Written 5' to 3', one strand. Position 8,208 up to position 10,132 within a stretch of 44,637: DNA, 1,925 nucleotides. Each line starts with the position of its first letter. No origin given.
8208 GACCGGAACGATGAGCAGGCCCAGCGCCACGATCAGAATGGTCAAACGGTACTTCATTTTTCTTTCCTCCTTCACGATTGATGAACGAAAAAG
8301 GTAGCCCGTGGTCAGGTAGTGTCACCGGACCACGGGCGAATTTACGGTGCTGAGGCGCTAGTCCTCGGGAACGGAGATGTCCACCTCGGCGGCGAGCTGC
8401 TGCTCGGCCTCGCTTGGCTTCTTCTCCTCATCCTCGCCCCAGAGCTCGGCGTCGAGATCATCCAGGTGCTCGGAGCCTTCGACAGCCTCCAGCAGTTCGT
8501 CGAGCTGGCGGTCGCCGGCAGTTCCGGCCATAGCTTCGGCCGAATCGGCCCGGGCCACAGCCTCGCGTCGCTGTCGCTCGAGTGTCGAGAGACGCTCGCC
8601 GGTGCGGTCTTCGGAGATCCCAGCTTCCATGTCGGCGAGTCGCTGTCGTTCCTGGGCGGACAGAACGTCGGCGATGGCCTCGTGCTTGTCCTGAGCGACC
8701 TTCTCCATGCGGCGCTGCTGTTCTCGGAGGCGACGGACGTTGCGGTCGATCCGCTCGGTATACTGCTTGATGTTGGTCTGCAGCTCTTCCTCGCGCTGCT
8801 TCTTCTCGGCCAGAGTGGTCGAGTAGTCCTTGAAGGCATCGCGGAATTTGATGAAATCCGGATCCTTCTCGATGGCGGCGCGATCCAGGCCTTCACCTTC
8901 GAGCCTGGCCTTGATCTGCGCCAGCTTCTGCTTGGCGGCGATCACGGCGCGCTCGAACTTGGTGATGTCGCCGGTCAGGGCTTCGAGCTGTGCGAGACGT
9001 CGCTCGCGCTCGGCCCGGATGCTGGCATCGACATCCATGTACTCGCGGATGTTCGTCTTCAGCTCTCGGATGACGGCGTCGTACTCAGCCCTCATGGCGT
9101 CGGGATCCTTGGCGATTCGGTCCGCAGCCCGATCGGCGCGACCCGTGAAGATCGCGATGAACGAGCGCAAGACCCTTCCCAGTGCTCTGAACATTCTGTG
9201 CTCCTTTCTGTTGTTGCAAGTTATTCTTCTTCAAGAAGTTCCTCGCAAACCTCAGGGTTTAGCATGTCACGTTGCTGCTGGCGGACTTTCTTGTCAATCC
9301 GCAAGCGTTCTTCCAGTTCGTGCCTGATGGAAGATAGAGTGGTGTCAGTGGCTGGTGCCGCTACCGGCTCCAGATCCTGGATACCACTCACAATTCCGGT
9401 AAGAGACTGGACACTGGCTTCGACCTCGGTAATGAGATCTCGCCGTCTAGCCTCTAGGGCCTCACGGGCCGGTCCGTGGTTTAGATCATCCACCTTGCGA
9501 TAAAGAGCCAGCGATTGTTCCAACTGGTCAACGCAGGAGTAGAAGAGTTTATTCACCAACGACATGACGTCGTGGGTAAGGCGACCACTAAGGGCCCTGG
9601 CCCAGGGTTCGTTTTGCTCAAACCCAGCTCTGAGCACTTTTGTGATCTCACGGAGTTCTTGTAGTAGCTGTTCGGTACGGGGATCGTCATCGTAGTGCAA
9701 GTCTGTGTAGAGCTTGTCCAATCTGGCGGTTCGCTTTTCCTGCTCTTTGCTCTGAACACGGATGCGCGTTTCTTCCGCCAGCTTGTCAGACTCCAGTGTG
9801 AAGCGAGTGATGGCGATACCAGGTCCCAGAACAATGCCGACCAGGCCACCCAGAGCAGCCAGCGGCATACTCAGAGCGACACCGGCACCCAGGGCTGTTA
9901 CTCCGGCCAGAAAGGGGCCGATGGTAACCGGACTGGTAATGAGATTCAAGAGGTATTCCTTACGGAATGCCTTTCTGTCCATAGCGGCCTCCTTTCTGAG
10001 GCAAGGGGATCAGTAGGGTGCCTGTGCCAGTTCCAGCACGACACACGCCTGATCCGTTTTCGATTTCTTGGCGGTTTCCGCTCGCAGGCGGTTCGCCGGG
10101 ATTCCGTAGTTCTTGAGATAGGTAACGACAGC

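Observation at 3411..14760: About 11 kb GC-rich, SD-rich, single-strand nine-gene block inside an AT-leaning, SD-poor backbone: a foreign island without mobility genes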

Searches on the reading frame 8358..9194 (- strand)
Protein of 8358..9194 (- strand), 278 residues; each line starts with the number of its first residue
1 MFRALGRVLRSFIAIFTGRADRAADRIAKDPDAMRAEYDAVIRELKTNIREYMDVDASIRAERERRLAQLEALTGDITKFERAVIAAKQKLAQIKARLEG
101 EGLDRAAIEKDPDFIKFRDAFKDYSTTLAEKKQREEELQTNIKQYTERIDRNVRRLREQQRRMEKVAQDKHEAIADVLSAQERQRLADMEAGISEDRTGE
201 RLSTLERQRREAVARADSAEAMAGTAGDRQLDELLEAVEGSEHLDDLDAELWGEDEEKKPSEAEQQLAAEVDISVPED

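Call 4: search_protein_families(library=pfam, proteins=[window:8358-9194:-], max_evalue=0.01)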
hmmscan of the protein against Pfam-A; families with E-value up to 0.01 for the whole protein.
window:8358-9194:- (278 aa): 0 families

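Call 5: search_protein_families(library=ncbifam, proteins=[window:8358-9194:-], max_evalue=0.01)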
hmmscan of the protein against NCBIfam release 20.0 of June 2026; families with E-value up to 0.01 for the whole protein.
window:8358-9194:- (278 aa): 1 family
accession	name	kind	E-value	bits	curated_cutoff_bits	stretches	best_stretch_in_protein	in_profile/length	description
NF051442.1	NheB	equivalog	0.0093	15.1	500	0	82-182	100-212/398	non-hemolytic enterotoxin subunit B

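Call 21: search_protein_families(library=pfam, proteins=[window:8358-9194:-], max_evalue=10)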
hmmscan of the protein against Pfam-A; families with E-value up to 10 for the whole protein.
window:8358-9194:- (278 aa): 15 families
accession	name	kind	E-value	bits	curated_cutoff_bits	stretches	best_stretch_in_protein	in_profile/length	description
PF07352.17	Phage_Mu_Gam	-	0.069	13.5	28.3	1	118-212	5-99/149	Bacteriophage Mu Gam like protein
PF07889.17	DUF1664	-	0.11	13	34.6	1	33-95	59-121/124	Protein of unknown function (DUF1664)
PF20667.3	Sec10_N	-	0.13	12.9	27.4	1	117-217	8-94/118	Exocyst complex component Sec10, N-terminal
PF07195.17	FliD_C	-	0.24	11.2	25.4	1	132-168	196-232/236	Flagellar hook-associated protein 2 C-terminus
PF22602.2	NXF_NTF2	-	0.27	11.8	27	1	127-179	33-84/158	Nuclear RNA export factor, NTF2 domain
PF02601.20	Exonuc_VII_L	-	0.32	10.8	35.9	2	125-237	161-265/315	Exonuclease VII, large subunit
PF11068.13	YlqD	-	0.38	11.5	27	1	135-189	18-76/131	YlqD protein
PF05791.16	Bacillus_HBL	-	0.39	11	29.1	1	84-165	47-137/177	Bacillus haemolytic enterotoxin (HBL)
PF17931.6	TetR_C_23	-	0.8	10.3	29.1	0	35-97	3-64/127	Tetracyclin repressor-like, C-terminal domain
PF03732.24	Retrotrans_gag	-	1.3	9.7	24.1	1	112-175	27-89/97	Retrotransposon gag protein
PF08702.15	Fib_alpha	-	1.7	9.2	29.9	1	138-172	22-56/143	Fibrinogen alpha/beta chain family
PF07851.19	TMEM120A-B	-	3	7.4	29.8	1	114-195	11-91/324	TMEM120A/B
PF16566.10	CREPT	-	4.4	7.8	29.3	0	125-173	68-116/147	Cell-cycle alteration and expression-elevated protein in tumour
PF03938.19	OmpH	-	6.3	7.4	32.4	1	21-95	18-89/141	Outer membrane protein (OmpH-like)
PF15739.10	TSNAXIP1_N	-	8.8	7.1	27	1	33-94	46-110/111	Translin-associated factor X-interacting N-terminus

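Call 22: search_solved_structures(query=window:8358-9194:-, max_evalue=10)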
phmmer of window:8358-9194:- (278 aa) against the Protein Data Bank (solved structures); distinct sequences matched with E-value up to 10: 4.
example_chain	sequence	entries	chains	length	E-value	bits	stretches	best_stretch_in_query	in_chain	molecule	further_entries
7ssj_A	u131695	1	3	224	0.46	13.5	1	153-188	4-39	Sensor histidine kinase DesK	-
3gie_A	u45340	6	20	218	1.3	12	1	157-203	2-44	Sensor histidine kinase desK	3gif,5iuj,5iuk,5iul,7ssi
3gig_A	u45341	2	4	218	1.8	11.5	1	157-188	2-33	Sensor histidine kinase desK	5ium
3ehh_A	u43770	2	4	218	3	10.8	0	157-188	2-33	Sensor kinase (YocF protein)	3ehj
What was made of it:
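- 8358..9194 (-): Gene 5, 278 aa: divergent PspA/IM30 (ESCRT-III superfamily) protein. It has an N-terminal amphipathic helix and a conserved C-terminal tail. The window copy alone gives no hit (calls 21, 22).
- The window's own PspA-like copy has no significant Pfam or PDB hit by itself (calls 21, 22).
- Tried and rejected: Single-sequence searches of the PspA-like protein gave nothing in Pfam (E <= 10) or PDB (calls 21, 22).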

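Call 28: find_homologous_proteins(query=window:8358-9194:-)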
Query window:8358-9194:- (278 aa): 2 proteins with E <= 0.001 among 8000 candidates.
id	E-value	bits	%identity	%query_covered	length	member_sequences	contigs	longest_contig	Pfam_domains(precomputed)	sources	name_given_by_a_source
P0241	8.8e-162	554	99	100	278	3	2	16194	-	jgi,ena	-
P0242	2.5e-69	252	49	100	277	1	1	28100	-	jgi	jgi:chromosome segregation ATPase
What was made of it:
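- On PspA/IM30 (Vipp1) family, ESCRT-III superfamily (gene 5, 8358-9194): No structure job could be run with a deep alignment, because only two database homologues were eligible (call 28).
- Tried and rejected: The k-mer-based homologue search returned only two proteins (call 28).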

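Call 29: find_encoding_contigs(protein=P0242, flank=10000, max_places=3)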
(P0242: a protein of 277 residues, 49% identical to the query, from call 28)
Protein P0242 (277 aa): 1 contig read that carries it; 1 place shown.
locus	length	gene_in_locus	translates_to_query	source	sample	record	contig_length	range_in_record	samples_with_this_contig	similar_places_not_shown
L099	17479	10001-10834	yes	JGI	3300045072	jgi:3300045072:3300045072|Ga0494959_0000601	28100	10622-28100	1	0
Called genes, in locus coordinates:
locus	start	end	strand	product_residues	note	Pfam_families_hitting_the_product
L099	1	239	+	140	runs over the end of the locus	PF13384:HTH_23, PF13518:HTH_28, PF13551:HTH_29 (weak)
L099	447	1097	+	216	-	-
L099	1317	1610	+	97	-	-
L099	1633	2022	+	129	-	-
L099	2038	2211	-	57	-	-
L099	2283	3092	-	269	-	PF03807:F420_oxidored, PF14748:P5CR_dimer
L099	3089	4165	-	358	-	PF00696:AA_kinase, PF01472:PUA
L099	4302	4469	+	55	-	-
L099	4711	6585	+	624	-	-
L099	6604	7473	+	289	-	PF00092:VWA, PF13519:VWA_2, PF13768:VWA_3 (weak)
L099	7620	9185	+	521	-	PF00691:OmpA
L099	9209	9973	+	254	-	-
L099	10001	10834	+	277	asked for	-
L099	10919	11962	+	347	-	-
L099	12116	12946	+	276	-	PF00528:BPD_transp_1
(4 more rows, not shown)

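Call 33: search_solved_structures(query=A2, max_evalue=10, show_alignments=2)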
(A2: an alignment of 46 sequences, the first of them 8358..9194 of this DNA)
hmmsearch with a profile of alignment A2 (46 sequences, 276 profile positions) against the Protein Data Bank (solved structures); distinct sequences matched with E-value up to 10: 38.
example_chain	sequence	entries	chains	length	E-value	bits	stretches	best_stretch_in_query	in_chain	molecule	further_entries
8qbv_A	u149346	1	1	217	0.00016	24.2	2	135-233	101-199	Membrane-associated protein Vipp1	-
8qbr_A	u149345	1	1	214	0.00017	24.2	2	135-233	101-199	Membrane-associated protein Vipp1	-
8qbw_A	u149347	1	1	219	0.00017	24.2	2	135-233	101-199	Phage shock protein A, PspA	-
6zvr_B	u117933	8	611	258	0.00027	23.5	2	135-233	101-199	Vipp1 | Phage shock protein A, PspA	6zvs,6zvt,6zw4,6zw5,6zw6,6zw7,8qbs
4r4m_A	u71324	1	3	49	0.0055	19.3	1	122-160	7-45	cGMP-dependent protein kinase 1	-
8qhx_D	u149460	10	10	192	0.014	17.9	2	136-233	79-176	Membrane-associated protein Vipp1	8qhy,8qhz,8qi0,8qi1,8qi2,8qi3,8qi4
4r4l_A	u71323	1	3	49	0.014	17.9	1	122-159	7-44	cGMP-dependent protein kinase 1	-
8qhv_0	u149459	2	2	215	0.015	17.8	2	136-233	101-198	Membrane-associated protein Vipp1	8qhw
3cvf_A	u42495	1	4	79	0.024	17.1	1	134-183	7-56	Homer protein homolog 3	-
1zxa_A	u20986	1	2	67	0.033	16.7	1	122-159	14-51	cGMP-dependent protein kinase 1, alpha isozyme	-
7o3w_D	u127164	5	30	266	0.043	16.3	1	136-234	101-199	Protein sll0617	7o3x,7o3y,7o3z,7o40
8qfv_0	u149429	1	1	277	0.047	16.2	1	136-234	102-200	Protein sll0617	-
7tbl_k1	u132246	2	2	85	0.085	15.3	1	122-190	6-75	NUP62 CCS1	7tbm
2caz_C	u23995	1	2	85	0.095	15.2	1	117-166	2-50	PROTEIN SRN2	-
1wt6_A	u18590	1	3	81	0.11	15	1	87-150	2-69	Myotonin-protein kinase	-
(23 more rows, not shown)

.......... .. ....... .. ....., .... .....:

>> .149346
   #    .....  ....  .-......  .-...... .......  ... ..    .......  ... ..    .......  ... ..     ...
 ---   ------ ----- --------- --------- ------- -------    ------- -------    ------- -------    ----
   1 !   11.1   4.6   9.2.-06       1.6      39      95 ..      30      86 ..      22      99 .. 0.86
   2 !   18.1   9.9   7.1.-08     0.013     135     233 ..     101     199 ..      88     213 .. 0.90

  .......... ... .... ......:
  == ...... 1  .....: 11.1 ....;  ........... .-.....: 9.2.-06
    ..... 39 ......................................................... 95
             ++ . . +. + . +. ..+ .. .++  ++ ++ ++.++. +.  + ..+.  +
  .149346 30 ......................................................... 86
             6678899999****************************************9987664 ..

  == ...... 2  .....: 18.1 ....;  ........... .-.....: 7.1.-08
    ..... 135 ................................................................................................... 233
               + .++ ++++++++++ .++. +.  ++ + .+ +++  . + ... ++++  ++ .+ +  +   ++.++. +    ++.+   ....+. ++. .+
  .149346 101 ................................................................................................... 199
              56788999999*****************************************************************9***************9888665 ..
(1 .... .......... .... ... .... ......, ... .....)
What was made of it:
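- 8358..9194 (-): A profile of 46 family members hits Vipp1/PspA structures 8qbv and 6zvr collinearly, E = 1.6e-4 (call 33).
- On PspA/IM30 (Vipp1) family, ESCRT-III superfamily (gene 5, 8358-9194): Profile positions 39-95 match chain residues 30-86, and 135-233 match 101-199 (call 33).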

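Call 34: search_protein_families(library=pfam, alignment_id=A2, max_evalue=1)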
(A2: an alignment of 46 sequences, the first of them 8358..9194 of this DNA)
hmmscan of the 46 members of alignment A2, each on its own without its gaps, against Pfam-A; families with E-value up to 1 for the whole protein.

A. member 1, window:8358-9194:- (278 aa): 9 families
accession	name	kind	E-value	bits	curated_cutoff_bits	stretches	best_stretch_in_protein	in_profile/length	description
PF07352.17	Phage_Mu_Gam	-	0.069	13.5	28.3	1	118-212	5-99/149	Bacteriophage Mu Gam like protein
PF07889.17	DUF1664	-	0.11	13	34.6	0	33-95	59-121/124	Protein of unknown function (DUF1664)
PF20667.3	Sec10_N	-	0.13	12.9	27.4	1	117-217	8-94/118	Exocyst complex component Sec10, N-terminal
PF07195.17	FliD_C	-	0.24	11.2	25.4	0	132-168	196-232/236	Flagellar hook-associated protein 2 C-terminus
PF22602.2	NXF_NTF2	-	0.27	11.8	27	1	127-179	33-84/158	Nuclear RNA export factor, NTF2 domain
PF02601.20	Exonuc_VII_L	-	0.32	10.8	35.9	0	125-237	161-265/315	Exonuclease VII, large subunit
PF11068.13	YlqD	-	0.38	11.5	27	0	135-189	18-76/131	YlqD protein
PF05791.16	Bacillus_HBL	-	0.39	11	29.1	0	84-165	47-137/177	Bacillus haemolytic enterotoxin (HBL)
PF17931.6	TetR_C_23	-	0.8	10.3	29.1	0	35-97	3-64/127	Tetracyclin repressor-like, C-terminal domain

B. families by the number of members that match (of 46 scanned): 176 families (the first 25 are shown)
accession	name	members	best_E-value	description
PF04012.17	PspA_IM30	30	2.4e-09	PspA/IM30 family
PF04048.20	Sec8_N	25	0.0006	Exocyst complex component Sec8 N-terminal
PF13166.12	AAA_13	23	0.0023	AAA domain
PF05377.16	FlaC_arch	23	0.0064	Flagella accessory protein C (FlaC)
PF10779.14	XhlA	15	7.6e-06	Haemolysin XhlA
PF06103.16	DUF948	14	0.017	Bacterial protein of unknown function (DUF948)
PF24423.1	OVT1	13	0.0023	Major antigen, helical domain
PF07303.18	Occludin_ELL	13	0.031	Occludin homology domain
PF02050.21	FliJ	12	0.00021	Flagellar FliJ protein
PF06785.16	UPF0242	12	0.00034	Uncharacterised protein family (UPF0242) N-terminus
PF13851.11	GAS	11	0.0006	Growth-arrest specific micro-tubule binding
PF08647.16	BRE1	11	0.0011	BRE1 E3 ubiquitin ligase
PF11932.13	DUF3450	9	1.8e-05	Protein of unknown function (DUF3450)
PF19579.4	FtsL_2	9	0.002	Bacteriodetes cell division protein (FtsL-like)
PF01601.21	CoV_S2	9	0.016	Coronavirus spike glycoprotein S2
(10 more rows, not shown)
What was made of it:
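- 8358..9194 (-): 30 of 46 members hit Pfam PspA_IM30, best 2.4e-9 (call 34).
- On PspA/IM30 (Vipp1) family, ESCRT-III superfamily (gene 5, 8358-9194): 30 of 46 aligned family members hit PF04012 at E <= 1, best 2.4e-9 (call 34).
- PspA-like (calls 33, 34).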

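Call 61: search_protein_families(library=padloc, proteins=[window:8358-9194:-], max_evalue=0.001)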
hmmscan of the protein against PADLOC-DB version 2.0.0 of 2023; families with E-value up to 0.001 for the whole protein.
window:8358-9194:- (278 aa): 1 family
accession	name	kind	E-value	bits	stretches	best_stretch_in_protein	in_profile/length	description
PDLC03865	LmuB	-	0.00014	18.2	1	42-201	610-767/1007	-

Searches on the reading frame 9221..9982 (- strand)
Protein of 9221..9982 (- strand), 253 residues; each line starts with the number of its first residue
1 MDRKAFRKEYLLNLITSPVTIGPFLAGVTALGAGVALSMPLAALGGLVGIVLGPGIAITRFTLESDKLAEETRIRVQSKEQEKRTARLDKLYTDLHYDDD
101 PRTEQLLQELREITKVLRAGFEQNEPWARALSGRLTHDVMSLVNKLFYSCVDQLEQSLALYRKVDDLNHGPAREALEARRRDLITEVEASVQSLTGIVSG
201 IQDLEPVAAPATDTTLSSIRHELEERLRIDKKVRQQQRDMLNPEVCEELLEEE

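Call 4: search_protein_families(library=pfam, proteins=[window:9221-9982:-], max_evalue=0.01)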
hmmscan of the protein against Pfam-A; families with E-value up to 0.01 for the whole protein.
window:9221-9982:- (253 aa): 0 families

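Call 5: search_protein_families(library=ncbifam, proteins=[window:9221-9982:-], max_evalue=0.01)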
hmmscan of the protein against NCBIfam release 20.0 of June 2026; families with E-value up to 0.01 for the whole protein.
window:9221-9982:- (253 aa): 0 families

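Call 21: search_protein_families(library=pfam, proteins=[window:9221-9982:-], max_evalue=10)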
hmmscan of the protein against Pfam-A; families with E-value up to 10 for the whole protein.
window:9221-9982:- (253 aa): 1 family
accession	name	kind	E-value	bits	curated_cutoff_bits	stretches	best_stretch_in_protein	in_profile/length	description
PF23991.1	DUF7310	-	2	9.4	40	1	181-203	40-65/83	Coiled-coil region of unknown function (DUF7310)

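Call 43: search_protein_families(library=pfam, alignment_id=A3, max_evalue=1)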
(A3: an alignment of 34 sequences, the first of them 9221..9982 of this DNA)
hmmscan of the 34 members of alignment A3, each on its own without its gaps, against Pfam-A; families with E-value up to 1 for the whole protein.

A. member 1, window:9221-9982:- (253 aa): 0 families

B. families by the number of members that match (of 34 scanned): 103 families (the first 25 are shown)
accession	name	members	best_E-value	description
PF08702.15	Fib_alpha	6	0.0065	Fibrinogen alpha/beta chain family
PF00745.25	GlutR_dimer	6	0.035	Glutamyl-tRNAGlu reductase, dimerisation domain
PF06103.16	DUF948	4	0.029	Bacterial protein of unknown function (DUF948)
PF23116.1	HHD_RTEL1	4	0.052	RTEL1, HHD domain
PF09177.16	STX6_10_61_N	4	0.15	Syntaxin 6/10/61, N-terminal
PF11172.13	DUF2959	3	0.0018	Protein of unknown function (DUF2959)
PF21793.2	DUF6877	3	0.0092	Family of unknown function (DUF6877)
PF04632.18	FUSC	3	0.059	Fusaric acid resistance protein family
PF04108.17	ATG17_like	2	0.0076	Autophagy protein ATG17-like domain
PF21384.2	Cas3_I-F_Cas2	2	0.014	CRISPR-associated nuclease/helicase Cas3, I-F/YPEST, Cas2 domain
PF20883.3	Kbp-5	2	0.022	KNL (Kinetochore null) Binding Protein 5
PF20715.2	DUF6827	2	0.028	Domain of unknown function (DUF6827)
PF18595.6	Nuf2_DHR10-like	2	0.029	Nuf2, DHR10-like domain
PF01715.23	IPPT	2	0.032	IPP transferase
PF14523.12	Syntaxin_2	2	0.037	Syntaxin-like protein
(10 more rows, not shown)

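Call 44: search_solved_structures(query=A3, max_evalue=10, show_alignments=1)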
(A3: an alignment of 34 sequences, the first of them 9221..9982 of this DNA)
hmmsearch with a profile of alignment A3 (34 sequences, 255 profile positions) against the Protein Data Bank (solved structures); distinct sequences matched with E-value up to 10: 5.
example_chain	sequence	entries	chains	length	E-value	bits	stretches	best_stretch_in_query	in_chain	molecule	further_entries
7zet_A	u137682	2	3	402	0.1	15.2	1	210-243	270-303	Clusterin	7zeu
1fi4_A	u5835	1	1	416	0.64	12.7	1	102-131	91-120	MEVALONATE 5-DIPHOSPHATE DECARBOXYLASE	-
7ar7_v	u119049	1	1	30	1.5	11.5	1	42-62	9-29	Uncharacterized protein At2g27730, mitochondrial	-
9lts_A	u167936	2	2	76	4.8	9.8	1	25-87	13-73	Protein LRC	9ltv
6xmd_B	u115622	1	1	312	7.8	9.1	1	173-206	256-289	Tlg2 Qa SNARE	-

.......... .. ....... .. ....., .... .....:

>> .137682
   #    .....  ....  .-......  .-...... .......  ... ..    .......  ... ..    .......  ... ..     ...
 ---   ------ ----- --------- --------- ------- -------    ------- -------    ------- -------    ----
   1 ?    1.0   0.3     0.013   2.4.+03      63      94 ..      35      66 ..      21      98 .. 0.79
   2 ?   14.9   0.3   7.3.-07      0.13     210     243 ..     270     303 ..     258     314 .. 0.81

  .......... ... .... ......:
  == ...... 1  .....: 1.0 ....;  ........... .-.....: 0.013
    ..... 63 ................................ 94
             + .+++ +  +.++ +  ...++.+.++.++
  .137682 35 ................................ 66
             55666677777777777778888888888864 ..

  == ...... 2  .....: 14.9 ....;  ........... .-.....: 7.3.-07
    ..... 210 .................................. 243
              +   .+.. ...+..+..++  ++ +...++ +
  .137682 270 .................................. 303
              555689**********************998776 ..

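Call 61: search_protein_families(library=padloc, proteins=[window:9221-9982:-], max_evalue=0.001)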
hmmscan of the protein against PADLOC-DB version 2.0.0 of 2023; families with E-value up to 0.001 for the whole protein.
window:9221-9982:- (253 aa): 0 families

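Call 67: predict_structure(protein=window:9221-9982:-)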
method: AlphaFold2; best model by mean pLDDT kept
length: 253 residues; sequences in the alignment: 1
mean_pLDDT: 66.8   pTM: 0.57
mean pLDDT of the five models: 66.8, 64.0, 62.9, 44.8, 40.9
residues with pLDDT >= 90: 0; 70-90: 121; 50-70: 79; < 50: 53
segments of 3 or more residues with pLDDT < 50: 15-18, 30-37, 42-66, 207-211
pLDDT, mean of each block of 10 residues (from residue 1): 51 50 52 47 48 46 52 65 79 72 85 81 68 63 81 82 76 79 84 81 57 68 80 67 60 55
secondary structure, 60 per line:
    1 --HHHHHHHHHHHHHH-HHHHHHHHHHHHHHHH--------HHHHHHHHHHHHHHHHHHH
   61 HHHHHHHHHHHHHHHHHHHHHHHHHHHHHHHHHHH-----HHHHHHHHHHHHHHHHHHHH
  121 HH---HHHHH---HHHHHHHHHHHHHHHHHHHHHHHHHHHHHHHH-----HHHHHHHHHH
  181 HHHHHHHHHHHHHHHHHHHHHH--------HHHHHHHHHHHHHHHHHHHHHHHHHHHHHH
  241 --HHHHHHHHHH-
elements in order: H3-16 H18-33 H42-95 H101-122 H126-130 H134-165 H171-202 H211-240 H243-252

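Call 69: fold_search(model_id=the predicted structure, library=pdb)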
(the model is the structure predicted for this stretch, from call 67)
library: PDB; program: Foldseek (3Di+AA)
matches with E <= 10: 515; with E <= 0.001: 0
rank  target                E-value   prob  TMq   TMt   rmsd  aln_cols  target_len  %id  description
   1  5cwp                  2.3e-02  0.69  0.19  0.20  17.6       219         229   15  Crystal structure of de novo designed helical repeat protein DHR79 (released 2015-12-16)
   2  5cwo_A                4.6e-02  0.66  0.22  0.25  12.4       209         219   10  Crystal structure of de novo designed helical repeat protein DHR76 (released 2015-12-16)
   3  7unj_B                6.7e-02  0.54  0.19  0.21  17.6       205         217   14  De novo designed chlorophyll dimer protein with Zn pheophorbide a methyl ester matching geometry of purple bacterial s (released 2023-04-19)
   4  7unj_A                8.7e-02  0.51  0.20  0.22  16.3       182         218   16  De novo designed chlorophyll dimer protein with Zn pheophorbide a methyl ester matching geometry of purple bacterial s (released 2023-04-19)
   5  7rro_D0               8.7e-02  0.47  0.21  0.19  28.4       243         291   14  Structure of the 48-nm repeat doublet microtubule from bovine tracheal cilia (released 2021-10-27)
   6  7udj_H                9.1e-02  0.41  0.18  0.22  16.8       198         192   14  Crystal structure of designed helical repeat protein RPB_PEW3_R4 bound to PAWx4 peptide (released 2023-03-22)
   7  6e6a_A                1.0e-01  0.54  0.24  0.32   9.1       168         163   15  Triclinic crystal form of IncA G144A point mutant (released 2019-07-10)
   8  5cwf_D                1.1e-01  0.77  0.28  0.37  16.5       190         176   12  Crystal structure of de novo designed helical repeat protein DHR8 (released 2015-12-16)
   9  8otz_ET               1.1e-01  0.28  0.17  0.16  28.6       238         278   13  48-nm repeat of the native axonemal doublet microtubule from bovine sperm (released 2023-11-22)
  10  8iyj_S0               1.2e-01  0.25  0.18  0.15  32.4       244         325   14  Cryo-EM structure of the 48-nm repeat doublet microtubule from mouse sperm (released 2023-07-05)
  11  9fqr_FA               1.4e-01  0.38  0.24  0.21  36.3       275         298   13  96-nm repeat of axonemal doublet microtubules from bovine sperm (released 2025-03-26)
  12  9fqr_FQ               1.5e-01  0.25  0.18  0.20  25.7       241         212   12  96-nm repeat of axonemal doublet microtubules from bovine sperm (released 2025-03-26)
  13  8i7r_B4               1.9e-01  0.35  0.23  0.18  30.7       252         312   14  In situ structure of axonemal doublet microtubules in mouse sperm with 48-nm repeat (released 2023-10-11)
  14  5cwf_A                2.0e-01  0.66  0.28  0.37  16.4       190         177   12  Crystal structure of de novo designed helical repeat protein DHR8 (released 2015-12-16)
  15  9cpc_3R               2.1e-01  0.25  0.20  0.19  30.5       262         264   11  Atomic model of porcine brain ventricles cilia doublet microtubule (48-nm periodicity) (released 2024-10-23)
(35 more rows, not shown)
